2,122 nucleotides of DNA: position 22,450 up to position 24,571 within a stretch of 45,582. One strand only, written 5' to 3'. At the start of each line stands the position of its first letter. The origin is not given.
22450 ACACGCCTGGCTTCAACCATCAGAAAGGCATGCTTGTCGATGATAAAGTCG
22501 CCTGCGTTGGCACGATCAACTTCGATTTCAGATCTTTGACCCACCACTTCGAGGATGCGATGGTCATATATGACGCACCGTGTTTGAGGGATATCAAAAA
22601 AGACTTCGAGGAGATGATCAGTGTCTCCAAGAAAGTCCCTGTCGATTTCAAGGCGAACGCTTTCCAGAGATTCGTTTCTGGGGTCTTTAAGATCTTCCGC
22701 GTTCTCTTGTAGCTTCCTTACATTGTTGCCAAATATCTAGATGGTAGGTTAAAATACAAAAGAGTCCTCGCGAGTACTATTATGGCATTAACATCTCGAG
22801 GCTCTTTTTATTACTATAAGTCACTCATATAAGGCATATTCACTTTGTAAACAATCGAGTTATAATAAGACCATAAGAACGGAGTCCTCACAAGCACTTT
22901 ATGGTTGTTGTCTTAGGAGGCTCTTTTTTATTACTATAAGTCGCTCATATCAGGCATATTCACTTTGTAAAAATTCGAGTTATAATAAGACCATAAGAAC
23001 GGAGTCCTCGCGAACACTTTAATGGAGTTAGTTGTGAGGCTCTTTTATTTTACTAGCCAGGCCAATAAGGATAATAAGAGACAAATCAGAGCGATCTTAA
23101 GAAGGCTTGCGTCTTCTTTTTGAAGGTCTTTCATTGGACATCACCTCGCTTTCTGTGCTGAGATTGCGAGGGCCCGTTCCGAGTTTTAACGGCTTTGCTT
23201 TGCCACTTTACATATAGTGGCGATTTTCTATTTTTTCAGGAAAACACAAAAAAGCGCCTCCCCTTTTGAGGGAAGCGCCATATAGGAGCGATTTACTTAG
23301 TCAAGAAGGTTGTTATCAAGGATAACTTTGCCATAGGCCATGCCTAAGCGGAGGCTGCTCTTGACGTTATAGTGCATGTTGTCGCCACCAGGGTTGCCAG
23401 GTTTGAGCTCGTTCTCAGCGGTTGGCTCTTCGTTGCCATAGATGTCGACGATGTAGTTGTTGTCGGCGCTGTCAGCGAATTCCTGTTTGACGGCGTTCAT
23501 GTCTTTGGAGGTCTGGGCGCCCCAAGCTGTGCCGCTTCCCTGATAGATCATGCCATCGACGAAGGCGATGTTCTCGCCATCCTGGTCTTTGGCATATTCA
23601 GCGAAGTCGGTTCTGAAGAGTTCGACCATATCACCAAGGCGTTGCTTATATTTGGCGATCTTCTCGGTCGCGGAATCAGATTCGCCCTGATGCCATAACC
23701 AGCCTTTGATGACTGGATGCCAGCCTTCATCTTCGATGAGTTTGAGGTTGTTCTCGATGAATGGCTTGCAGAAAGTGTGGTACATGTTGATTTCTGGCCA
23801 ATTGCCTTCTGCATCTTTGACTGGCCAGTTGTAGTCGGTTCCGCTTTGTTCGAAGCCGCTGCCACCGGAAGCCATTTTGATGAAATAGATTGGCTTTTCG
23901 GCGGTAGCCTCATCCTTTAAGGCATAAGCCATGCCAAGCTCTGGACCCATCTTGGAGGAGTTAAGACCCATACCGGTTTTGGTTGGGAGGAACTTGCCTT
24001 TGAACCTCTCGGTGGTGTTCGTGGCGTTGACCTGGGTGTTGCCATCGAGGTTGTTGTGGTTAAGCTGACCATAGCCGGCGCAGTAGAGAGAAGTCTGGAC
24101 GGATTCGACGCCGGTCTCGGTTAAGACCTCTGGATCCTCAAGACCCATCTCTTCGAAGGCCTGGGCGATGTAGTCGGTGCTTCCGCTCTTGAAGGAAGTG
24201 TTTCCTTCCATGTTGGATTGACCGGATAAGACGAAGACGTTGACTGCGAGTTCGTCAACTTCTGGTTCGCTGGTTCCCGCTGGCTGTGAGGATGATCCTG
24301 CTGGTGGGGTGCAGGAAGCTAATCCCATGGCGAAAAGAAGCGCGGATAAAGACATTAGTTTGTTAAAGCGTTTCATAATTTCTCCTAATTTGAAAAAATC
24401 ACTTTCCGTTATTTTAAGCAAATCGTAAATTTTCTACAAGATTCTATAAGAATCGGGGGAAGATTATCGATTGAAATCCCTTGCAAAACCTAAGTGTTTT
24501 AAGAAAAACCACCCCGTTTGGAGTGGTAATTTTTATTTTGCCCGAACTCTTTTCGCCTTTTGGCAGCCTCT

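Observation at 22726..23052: Three tandem 120-bp promoter-plus-hairpin units: candidate multicopy small RNA genes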

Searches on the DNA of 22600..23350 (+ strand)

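Call 5: search_rna_families(source=window, start=22600, end=23350, threshold=evalue, max_evalue=10, show_alignments=3)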
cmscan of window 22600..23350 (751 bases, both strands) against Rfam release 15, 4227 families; matches with E-value up to 10: 3.
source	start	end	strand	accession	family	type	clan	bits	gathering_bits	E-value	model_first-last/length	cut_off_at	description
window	22752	22873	-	RF00422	SCARNA24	Gene; snRNA; snoRNA; scaRNA;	CL00018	20.9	70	1.1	1-130/130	no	Small Cajal body specific RNA 24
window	23295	23338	-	RF02303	TtnuCD28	Gene; snRNA; snoRNA; CD-box;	-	18.3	70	7.5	22-64/64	no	Tetrahymena snoRNA TtnuCD28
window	23225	23250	-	RF01667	rox1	Cis-reg;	-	15.4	58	4.9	1-59/59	no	Drosophila rox1 ncRNA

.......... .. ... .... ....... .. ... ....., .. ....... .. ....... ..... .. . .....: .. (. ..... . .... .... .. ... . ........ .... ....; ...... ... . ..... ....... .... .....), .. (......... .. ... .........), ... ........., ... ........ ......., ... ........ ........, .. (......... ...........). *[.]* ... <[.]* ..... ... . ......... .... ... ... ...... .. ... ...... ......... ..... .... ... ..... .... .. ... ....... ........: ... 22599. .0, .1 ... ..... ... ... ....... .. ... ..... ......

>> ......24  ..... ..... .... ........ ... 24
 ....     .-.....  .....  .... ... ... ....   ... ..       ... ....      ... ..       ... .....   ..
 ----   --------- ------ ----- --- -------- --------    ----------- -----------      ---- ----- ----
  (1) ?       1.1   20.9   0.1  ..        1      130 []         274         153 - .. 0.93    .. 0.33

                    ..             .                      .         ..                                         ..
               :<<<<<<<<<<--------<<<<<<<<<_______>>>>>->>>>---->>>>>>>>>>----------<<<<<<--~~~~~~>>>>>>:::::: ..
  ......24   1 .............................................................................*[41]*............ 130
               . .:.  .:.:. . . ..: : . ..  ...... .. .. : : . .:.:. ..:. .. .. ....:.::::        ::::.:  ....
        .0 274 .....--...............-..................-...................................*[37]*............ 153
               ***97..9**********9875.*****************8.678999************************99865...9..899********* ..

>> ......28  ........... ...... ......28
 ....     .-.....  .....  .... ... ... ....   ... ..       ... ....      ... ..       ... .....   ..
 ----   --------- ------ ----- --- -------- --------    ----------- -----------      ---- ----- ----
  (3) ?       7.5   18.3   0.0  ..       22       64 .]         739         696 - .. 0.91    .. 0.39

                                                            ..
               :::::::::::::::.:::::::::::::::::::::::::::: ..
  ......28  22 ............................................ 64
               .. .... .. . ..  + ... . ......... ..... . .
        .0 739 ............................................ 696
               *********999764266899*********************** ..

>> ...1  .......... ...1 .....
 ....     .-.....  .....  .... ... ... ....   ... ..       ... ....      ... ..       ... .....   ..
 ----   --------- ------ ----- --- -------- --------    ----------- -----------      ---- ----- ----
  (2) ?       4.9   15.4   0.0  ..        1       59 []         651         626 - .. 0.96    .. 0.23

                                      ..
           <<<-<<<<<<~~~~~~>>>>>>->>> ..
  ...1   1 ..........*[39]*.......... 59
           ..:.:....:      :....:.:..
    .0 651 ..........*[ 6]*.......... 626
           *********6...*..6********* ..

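Call 68: build_rna_model(alignment_id=A2, structure=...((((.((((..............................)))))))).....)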
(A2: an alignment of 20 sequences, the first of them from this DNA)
Model R1 built from alignment A2 (20 sequences, 55 columns); structure: as given.
model positions 53; base pairs 8; branch points 0; effective number of sequences 9.62; information 1.047 bits per position. Calibrated on 0.2 Mb of random sequence (short: E-values are rough).
structure used (alignment columns):
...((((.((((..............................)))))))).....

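Call 69: search_with_rna_model(model_id=R1, sources=[window, L001, L004, L005, L006, L007, L008, L009, L010, L011, L012, L013, L014, L015, L016, L002, L003], max_evalue=1, make_alignment=true)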
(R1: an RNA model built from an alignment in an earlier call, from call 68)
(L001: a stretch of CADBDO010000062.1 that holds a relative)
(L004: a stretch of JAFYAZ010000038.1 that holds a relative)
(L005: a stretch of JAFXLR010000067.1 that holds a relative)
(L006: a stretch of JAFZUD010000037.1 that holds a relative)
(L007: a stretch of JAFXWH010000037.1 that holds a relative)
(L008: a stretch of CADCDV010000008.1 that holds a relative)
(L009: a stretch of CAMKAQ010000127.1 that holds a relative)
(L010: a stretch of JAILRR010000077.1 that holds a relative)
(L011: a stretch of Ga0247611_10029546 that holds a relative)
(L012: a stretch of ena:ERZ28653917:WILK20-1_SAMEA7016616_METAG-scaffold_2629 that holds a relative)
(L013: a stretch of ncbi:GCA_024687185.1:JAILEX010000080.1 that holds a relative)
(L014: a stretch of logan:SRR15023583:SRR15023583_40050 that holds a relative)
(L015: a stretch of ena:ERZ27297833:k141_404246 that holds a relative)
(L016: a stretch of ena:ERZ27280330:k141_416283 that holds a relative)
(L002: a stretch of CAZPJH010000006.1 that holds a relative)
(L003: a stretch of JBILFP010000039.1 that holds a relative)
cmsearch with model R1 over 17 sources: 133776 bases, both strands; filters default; matches with E-value up to 1: 34.
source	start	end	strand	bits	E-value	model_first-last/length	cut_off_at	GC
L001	464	516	+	71.7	1.6e-17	1-53/53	no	0.47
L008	5031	5083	+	71.7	1.6e-17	1-53/53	no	0.47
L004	5965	6017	+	68.9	9.7e-17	1-53/53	no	0.43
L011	1805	1857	-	68.9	9.7e-17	1-53/53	no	0.47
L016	2241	2293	+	68.8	1.1e-16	1-53/53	no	0.47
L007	3079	3130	+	68.5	1.3e-16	1-53/53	no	0.42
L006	368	418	+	68.3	1.5e-16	1-53/53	no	0.45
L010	4216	4268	+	68.1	1.6e-16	1-53/53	no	0.45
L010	4096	4148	+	67.3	2.8e-16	1-53/53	no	0.43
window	22878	22929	+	66.6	4.6e-16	1-53/53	no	0.42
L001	227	277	+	66.1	6e-16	1-53/53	no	0.43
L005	648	699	-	65.4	1e-15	1-53/53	no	0.4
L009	2774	2825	-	65.4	1e-15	1-53/53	no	0.4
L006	250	300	+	65.3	1.1e-15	1-53/53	no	0.49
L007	3197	3248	+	65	1.3e-15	1-53/53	no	0.44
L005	410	460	-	64.4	2e-15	1-53/53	no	0.45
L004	5848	5897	+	60.6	2.3e-14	1-53/53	no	0.42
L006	129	181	+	58.5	8.9e-14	1-53/53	no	0.4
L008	4912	4964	+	58.2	1.1e-13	1-53/53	no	0.43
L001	345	397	+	57.1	2.3e-13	1-53/53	no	0.42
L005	528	580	-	57.1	2.3e-13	1-53/53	no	0.42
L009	2656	2708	-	57.1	2.3e-13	1-53/53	no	0.42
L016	2120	2174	+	56.1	4.5e-13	1-53/53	no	0.42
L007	2958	3010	+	55.3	7.4e-13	1-53/53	no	0.42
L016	2361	2413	+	54.5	1.3e-12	1-53/53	no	0.43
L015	2006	2057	+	48.4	7e-11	1-53/53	no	0.42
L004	6086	6140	+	47.6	1.2e-10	1-53/53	no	0.47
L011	1925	1977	-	41.5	6.6e-09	1-53/53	no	0.38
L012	4654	4675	+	28.8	2.8e-05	1-22/53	3'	0.45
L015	1793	1835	+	20.8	0.0054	4-48/53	no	0.58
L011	1927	1979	+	17.3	0.053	1-53/53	no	0.38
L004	5846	5895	-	12.9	0.97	1-53/53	no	0.42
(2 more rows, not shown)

Alignment A4: 34 matches aligned to the model, 88 columns, each read 5' to 3' on its own strand. Consensus structure (alignment columns), stored with it:
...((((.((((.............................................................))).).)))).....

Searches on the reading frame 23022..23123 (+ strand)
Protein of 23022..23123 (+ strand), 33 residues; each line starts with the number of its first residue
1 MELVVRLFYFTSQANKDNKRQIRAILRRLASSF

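Call 11: search_protein_families(library=pfam, proteins=[window:23022-23123:+], max_evalue=1)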
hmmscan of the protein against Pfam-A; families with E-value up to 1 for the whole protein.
window:23022-23123:+ (33 aa): 1 family
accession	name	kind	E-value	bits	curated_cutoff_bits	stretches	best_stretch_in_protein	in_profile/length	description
PF12434.13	Malate_DH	-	0.056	13.8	21.5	1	12-30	7-25/32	Malate dehydrogenase enzyme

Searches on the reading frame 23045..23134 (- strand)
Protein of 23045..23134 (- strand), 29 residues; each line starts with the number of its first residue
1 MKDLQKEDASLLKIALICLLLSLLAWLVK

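Call 11: search_protein_families(library=pfam, proteins=[window:23045-23134:-], max_evalue=1)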
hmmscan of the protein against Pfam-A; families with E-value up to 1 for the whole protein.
window:23045-23134:- (29 aa): 0 families

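Call 20: search_dna_similar(query=window:23048-23134:-, collection=plasmids, mode=protein, max_evalue=10, max_rows=30)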
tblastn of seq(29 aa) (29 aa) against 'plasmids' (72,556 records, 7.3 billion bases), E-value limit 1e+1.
No match.

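Call 29: search_protein_families(library=ncbifam, proteins=[window:23048-23134:-], max_evalue=10)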
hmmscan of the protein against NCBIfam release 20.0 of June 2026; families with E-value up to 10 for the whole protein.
seq(29 aa): 0 families

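Call 30: search_protein_families(library=pfam, proteins=[window:23048-23134:-], max_evalue=10)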
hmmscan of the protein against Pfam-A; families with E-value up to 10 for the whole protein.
seq(29 aa): 0 families

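Call 31: search_solved_structures(query=window:23048-23134:-, max_evalue=10)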
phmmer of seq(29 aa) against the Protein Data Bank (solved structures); distinct sequences matched with E-value up to 10: 0.

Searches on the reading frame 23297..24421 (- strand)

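Call 11: search_protein_families(library=pfam, proteins=[window:23297-24421:-], max_evalue=1)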
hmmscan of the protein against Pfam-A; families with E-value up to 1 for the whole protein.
window:23297-24421:- (374 aa): 1 family
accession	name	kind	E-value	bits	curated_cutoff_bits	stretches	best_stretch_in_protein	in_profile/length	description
PF03629.24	SASA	-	7.1e-18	65.5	24.8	1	60-367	2-224/226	Carbohydrate esterase, sialic acid-specific acetylesterase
